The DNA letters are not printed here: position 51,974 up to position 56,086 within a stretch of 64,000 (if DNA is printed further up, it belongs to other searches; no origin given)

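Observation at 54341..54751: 137-aa mini-intein in the DnaE-type polymerase at the conserved RRA|MGKK site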

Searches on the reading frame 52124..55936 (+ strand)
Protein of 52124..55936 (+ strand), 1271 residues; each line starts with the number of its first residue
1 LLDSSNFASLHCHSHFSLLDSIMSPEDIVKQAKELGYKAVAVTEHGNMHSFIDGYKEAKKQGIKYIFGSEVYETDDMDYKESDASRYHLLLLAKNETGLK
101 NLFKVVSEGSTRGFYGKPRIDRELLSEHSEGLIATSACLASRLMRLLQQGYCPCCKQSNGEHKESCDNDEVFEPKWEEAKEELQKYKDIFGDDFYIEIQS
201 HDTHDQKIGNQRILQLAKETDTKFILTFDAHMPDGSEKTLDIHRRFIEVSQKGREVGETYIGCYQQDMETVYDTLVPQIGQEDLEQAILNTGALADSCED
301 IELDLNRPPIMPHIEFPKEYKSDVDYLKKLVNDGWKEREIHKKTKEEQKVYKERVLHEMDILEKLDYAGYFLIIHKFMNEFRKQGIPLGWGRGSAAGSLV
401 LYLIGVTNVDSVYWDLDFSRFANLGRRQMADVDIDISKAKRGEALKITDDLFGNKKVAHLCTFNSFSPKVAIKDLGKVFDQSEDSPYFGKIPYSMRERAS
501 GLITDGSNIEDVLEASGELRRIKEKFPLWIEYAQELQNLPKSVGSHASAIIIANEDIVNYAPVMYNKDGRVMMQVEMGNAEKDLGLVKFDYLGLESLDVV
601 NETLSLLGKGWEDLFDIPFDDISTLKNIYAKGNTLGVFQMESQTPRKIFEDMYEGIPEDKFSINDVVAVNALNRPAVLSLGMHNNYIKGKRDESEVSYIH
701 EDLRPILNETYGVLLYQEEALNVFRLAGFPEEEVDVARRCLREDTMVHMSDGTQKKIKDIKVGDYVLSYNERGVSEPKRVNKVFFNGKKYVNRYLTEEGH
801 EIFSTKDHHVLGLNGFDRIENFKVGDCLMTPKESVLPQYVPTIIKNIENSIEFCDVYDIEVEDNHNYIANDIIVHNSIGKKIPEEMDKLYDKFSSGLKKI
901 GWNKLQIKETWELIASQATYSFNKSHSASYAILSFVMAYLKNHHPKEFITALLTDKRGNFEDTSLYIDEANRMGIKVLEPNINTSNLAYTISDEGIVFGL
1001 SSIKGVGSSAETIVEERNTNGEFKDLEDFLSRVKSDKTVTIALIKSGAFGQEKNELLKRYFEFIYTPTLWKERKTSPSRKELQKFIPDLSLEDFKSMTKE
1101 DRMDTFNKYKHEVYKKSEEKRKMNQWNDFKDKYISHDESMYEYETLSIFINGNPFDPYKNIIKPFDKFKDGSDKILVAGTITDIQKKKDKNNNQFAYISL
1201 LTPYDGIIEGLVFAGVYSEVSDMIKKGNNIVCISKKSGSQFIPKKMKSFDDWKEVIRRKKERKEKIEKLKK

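Call 3: search_protein_families(library=pfam, proteins=[window:52124-55936:+], max_evalue=0.1)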
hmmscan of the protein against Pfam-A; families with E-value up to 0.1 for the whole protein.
window:52124-55936:+ (1271 aa): 10 families
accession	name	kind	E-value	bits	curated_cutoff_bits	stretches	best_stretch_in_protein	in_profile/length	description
PF07733.18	DNA_pol3_alpha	-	8.7e-64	216.1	23.9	1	325-593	1-260/260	Bacterial DNA polymerase III alpha NTPase domain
PF02811.25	PHP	-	5.3e-49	167.1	26.4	1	10-201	2-164/164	PHP domain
PF17657.6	DNA_pol3_finger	-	2e-30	105.8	22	1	601-758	6-160/166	Bacterial DNA polymerase III alpha subunit finger domain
PF14579.12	HHH_6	-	8e-22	77.7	25.6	1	974-1051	1-82/90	Helix-hairpin-helix motif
PF14890.11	Intein_splicing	-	4e-11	43.4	35.8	1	749-876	3-155/155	Intein splicing domain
PF05203.21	Hom_end_hint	-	0.00031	21.2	32.1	1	740-769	1-30/228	Hom_end-associated Hint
PF01079.26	Hint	-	0.0017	18.4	29.7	1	739-775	12-48/213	Hint module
PF07591.16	PT-HINT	-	0.0038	17.9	27.7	1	746-876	1-136/137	Pretoxin HINT domain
PF12836.13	HHH_3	-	0.0055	17.2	27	1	1000-1030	16-47/65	Helix-hairpin-helix motif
PF07862.16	Nif11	-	0.039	14.7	23.8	0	19-37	23-41/48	Nif11 domain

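Call 4: search_protein_families(library=ncbifam, proteins=[window:52124-55936:+], max_evalue=0.1)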
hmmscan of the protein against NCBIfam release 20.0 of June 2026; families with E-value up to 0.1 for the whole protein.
window:52124-55936:+ (1271 aa): 27 families (the best 25 are shown)
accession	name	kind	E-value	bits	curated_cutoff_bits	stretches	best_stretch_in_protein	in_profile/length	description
NF004226.0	PRK05673.1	equivalog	4.8e-222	740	1002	2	5-746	4-710/1146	DNA polymerase III subunit alpha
TIGR00594.1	polc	superfamily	1.9e-220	734.7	434.35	2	7-751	1-713/1022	DNA polymerase III subunit alpha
NF005298.0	PRK06826.1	equivalog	1.3e-200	668.9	1260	3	172-784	149-737/1151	DNA polymerase III subunit alpha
NF005617.0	PRK07374.1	equivalog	1e-163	546.9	1653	2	6-750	2-724/1170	DNA polymerase III subunit alpha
NF005377.0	PRK06920.1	equivalog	8.3e-137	457.7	1806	2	6-741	2-682/1108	DNA polymerase III subunit alpha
NF005516.0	PRK07135.1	equivalog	5.1e-119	399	1084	3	289-742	197-635/974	DNA polymerase III DnaE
NF007079.0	PRK09532.1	equivalog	5.3e-117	392.2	1525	1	7-755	3-746/876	DNA polymerase III subunit alpha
NF004225.0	PRK05672.1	subfamily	3.7e-113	379.5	939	2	5-741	4-691/1047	error-prone DNA polymerase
NF004550.0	PRK05898.1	equivalog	1.6e-107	361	1182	3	294-742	198-631/971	DNA polymerase III subunit alpha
NF005582.0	PRK07279.1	equivalog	1.1e-100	338.2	1279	3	279-751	200-646/1033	DNA polymerase III subunit alpha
NF001688.0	PRK00448.1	equivalog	5.7e-41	140.1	873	4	10-77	341-408/1445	PolC-type DNA polymerase III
TIGR01405.1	polC_Gram_pos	equivalog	2.2e-37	128.4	1043.45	4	84-411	378-677/1211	DNA polymerase III subunit alpha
NF005616.0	PRK07373.1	equivalog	2.4e-33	115.3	646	1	918-1232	34-339/449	DNA polymerase III subunit alpha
NF005852.0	PRK07773.1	equivalog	2e-15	56.1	780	2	740-833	398-495/886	replicative DNA helicase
TIGR01443.1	intein_Cterm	domain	4.8e-09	36.2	15.6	1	855-877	1-24/24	intein C-terminal splicing region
TIGR01445.1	intein_Nterm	domain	2.9e-06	28.2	24.5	1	740-811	1-82/83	intein N-terminal splicing region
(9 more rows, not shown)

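Call 11: find_homologous_proteins(query=window:52124-55936:+, max_evalue=1e-20)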
Query window:52124-55936:+ (1271 aa): 7905 proteins with E <= 1e-20 among 8000 candidates; the best 120 are listed.
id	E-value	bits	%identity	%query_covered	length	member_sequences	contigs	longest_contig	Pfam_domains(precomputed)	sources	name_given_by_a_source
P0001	0.0e+0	1536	66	57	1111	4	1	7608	PF02811.27,PF14579.13,PF17657.7,PF07733.19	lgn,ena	-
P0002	0.0e+0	1521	65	58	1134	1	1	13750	PF02811.27,PF14579.13,PF17657.7,PF07733.19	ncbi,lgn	-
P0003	0.0e+0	1402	60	58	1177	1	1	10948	PF02811.27,PF14579.13,PF17657.7,PF07733.19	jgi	-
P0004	0.0e+0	1372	57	58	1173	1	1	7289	PF02811.27,PF14579.13,PF17657.7,PF07733.19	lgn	-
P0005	0.0e+0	1343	64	65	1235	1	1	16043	PF02811.27,PF05203.22,PF14528.12,PF17657.7,PF07733.19,PF14890.12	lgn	-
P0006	0.0e+0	1339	59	58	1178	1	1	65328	PF02811.27,PF14579.13,PF17657.7,PF07733.19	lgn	-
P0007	0.0e+0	1331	57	61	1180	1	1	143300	PF02811.27,PF14579.13,PF17657.7,PF07733.19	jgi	jgi:DNA polymerase III subunit alpha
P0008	0.0e+0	1275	55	59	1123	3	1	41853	PF02811.27,PF14579.13,PF17657.7,PF07733.19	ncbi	-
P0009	0.0e+0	1259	57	58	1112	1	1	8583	PF02811.27,PF14579.13,PF17657.7,PF07733.19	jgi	jgi:DNA polymerase-3 subunit alpha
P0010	0.0e+0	1245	55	58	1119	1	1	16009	PF02811.27,PF14579.13,PF17657.7,PF07733.19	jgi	jgi:DNA polymerase III subunit alpha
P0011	0.0e+0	1244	56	58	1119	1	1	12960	PF02811.27,PF14579.13,PF17657.7,PF07733.19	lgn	-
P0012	0.0e+0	1197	53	59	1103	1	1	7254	PF02811.27,PF14579.13,PF17657.7,PF07733.19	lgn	-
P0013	0.0e+0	1192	53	58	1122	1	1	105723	PF02811.27,PF14579.13,PF17657.7,PF07733.19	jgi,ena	-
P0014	0.0e+0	1187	54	58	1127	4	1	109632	PF02811.27,PF14579.13,PF17657.7,PF07733.19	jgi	jgi:DNA polymerase III subunit alpha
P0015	0.0e+0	1178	53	58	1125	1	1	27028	PF02811.27,PF14579.13,PF17657.7,PF07733.19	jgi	jgi:DNA polymerase III subunit alpha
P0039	3.3e-271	921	40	98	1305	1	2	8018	PF02811.27,PF14579.13,PF17657.7,PF07733.19,PF14890.12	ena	-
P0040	1.2e-270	919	40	98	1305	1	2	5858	PF02811.27,PF14579.13,PF01079.26,PF17657.7,PF07733.19,PF14890.12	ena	-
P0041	1.4e-270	919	40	98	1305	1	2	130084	PF02811.27,PF14579.13,PF01079.26,PF17657.7,PF07733.19,PF14890.12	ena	-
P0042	1.7e-270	919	40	98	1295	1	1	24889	PF02811.27,PF14579.13,PF01079.26,PF17657.7,PF07733.19,PF14890.12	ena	-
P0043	1.9e-270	919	40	98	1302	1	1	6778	PF02811.27,PF14579.13,PF01079.26,PF17657.7,PF07733.19,PF14890.12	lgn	-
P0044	5.4e-270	917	40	98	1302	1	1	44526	PF02811.27,PF14579.13,PF01079.26,PF17657.7,PF07733.19,PF14890.12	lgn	-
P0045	6.0e-270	917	40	98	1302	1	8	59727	PF02811.27,PF14579.13,PF01079.26,PF17657.7,PF07733.19,PF14890.12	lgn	-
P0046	6.8e-270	917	41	98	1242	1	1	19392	PF02811.27,PF05203.22,PF14579.13,PF17657.7,PF07733.19,PF14890.12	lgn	-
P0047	1.5e-269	916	39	98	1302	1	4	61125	PF02811.27,PF14579.13,PF01079.26,PF17657.7,PF07733.19,PF14890.12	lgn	-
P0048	2.6e-269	915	41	67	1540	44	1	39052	PF02811.27,PF14579.13,PF14528.12,PF17657.7,PF07733.19,PF14890.12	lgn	-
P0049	3.0e-269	915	39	98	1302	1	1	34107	PF02811.27,PF14579.13,PF01079.26,PF17657.7,PF07733.19,PF14890.12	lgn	-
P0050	1.3e-264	899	39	98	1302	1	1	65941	PF02811.27,PF14579.13,PF01079.26,PF17657.7,PF07733.19,PF14890.12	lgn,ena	-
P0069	8.2e-226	771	42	43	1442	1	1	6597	PF02811.27,PF14579.13,PF17657.7,PF07733.19,PF13403.12,PF14890.12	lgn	-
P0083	1.4e-198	681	37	65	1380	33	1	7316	PF01844.30,PF02811.27,PF14579.13,PF01336.32,PF17657.7,PF07733.19,PF14890.12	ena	-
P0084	5.1e-197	676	36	65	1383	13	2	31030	PF01844.30,PF02811.27,PF14579.13,PF01336.32,PF17657.7,PF07733.19,PF14890.12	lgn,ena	-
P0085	6.7e-196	672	40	69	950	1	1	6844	PF02811.27,PF01079.26,PF17657.7,PF07733.19,PF14890.12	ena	-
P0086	9.5e-194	665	34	96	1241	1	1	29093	PF02811.27,PF14579.13,PF17657.7,PF07733.19,PF14890.12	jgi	jgi:DNA-directed DNA polymerase III PolC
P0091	7.2e-187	642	39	59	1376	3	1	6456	PF01844.30,PF02811.27,PF14579.13,PF17657.7,PF07733.19,PF14890.12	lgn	-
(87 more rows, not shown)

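Call 30: find_encoding_contigs(protein=P0005, flank=10000, max_places=3)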
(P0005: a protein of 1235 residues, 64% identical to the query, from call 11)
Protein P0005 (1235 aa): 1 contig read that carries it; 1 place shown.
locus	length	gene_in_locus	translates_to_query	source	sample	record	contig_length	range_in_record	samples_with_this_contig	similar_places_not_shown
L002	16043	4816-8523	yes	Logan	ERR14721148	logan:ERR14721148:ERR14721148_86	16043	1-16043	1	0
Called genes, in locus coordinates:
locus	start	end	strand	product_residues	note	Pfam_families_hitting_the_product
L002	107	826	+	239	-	-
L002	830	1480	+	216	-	-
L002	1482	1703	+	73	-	-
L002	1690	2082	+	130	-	-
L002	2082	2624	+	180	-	PF00075:RNase_H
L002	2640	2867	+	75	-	-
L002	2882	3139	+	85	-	-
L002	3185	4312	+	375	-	PF00265:TK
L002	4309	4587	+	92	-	PF07866:DUF1653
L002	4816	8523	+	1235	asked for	PF02811:PHP, PF07733:DNA_pol3_alpha, PF17657:DNA_pol3_finger, PF05203:Hom_end_hint (faint), PF14890:Intein_splicing, PF14528:LAGLIDADG_3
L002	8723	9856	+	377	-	PF03333:PapB (faint), PF14528:LAGLIDADG_3 (faint)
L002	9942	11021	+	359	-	PF14579:HHH_6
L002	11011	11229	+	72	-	-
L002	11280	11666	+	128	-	-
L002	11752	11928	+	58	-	-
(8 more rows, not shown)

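Call 31: find_encoding_contigs(protein=P0002, flank=10000, max_places=3)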
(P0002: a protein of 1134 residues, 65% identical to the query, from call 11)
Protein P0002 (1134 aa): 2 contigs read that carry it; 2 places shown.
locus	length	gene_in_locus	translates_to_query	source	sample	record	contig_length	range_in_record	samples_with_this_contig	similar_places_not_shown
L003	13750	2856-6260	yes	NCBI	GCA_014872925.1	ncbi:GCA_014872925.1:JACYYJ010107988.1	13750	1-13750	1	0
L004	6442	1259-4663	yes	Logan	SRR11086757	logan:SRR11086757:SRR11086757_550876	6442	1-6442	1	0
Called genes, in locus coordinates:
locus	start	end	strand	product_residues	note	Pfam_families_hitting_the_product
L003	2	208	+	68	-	?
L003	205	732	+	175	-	PF00075:RNase_H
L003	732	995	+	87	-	-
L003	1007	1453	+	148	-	-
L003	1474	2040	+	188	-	-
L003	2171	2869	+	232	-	PF13392:HNH_3 (weak)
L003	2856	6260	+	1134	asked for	PF02811:PHP, PF07733:DNA_pol3_alpha, PF17657:DNA_pol3_finger, PF14579:HHH_6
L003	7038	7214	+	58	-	PF25708:Phage_T7_Gp5_9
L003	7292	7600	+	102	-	-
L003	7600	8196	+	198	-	PF05866:RusA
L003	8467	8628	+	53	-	-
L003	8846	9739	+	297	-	-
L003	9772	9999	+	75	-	-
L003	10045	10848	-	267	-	PF01510:Amidase_2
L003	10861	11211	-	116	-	-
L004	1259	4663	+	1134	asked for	PF02811:PHP, PF07733:DNA_pol3_alpha, PF17657:DNA_pol3_finger, PF14579:HHH_6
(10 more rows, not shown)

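Call 48: find_encoding_contigs(protein=window:52124-55936:+, flank=3000, max_places=3)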
Protein window:52124-55936:+ (1271 aa): 1 contig read that carries it; 1 place shown.
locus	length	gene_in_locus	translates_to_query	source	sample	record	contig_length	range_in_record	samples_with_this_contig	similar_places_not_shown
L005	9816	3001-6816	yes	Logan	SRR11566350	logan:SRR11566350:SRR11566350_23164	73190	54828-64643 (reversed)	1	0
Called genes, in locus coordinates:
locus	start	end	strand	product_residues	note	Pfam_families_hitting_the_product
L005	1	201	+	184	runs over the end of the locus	PF05014:Nuc_deoxyrib_tr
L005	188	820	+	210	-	-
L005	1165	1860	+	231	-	PF12323:HTH_OrfB_IS605, PF01385:OrfB_IS605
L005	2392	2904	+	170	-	PF00265:TK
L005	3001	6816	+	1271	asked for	PF02811:PHP, PF07733:DNA_pol3_alpha, PF17657:DNA_pol3_finger, PF14890:Intein_splicing, PF14579:HHH_6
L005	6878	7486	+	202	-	PF05866:RusA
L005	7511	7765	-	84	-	-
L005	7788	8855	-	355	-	PF01510:Amidase_2, PF23577:LysM_RLK (faint), PF01471:PG_binding_1, PF01476:LysM, PF23473:LysM3_LYK4_5 (faint), PF01476:LysM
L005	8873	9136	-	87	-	PF06946:Phage_holin_5_1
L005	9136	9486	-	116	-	-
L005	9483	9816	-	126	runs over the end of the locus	-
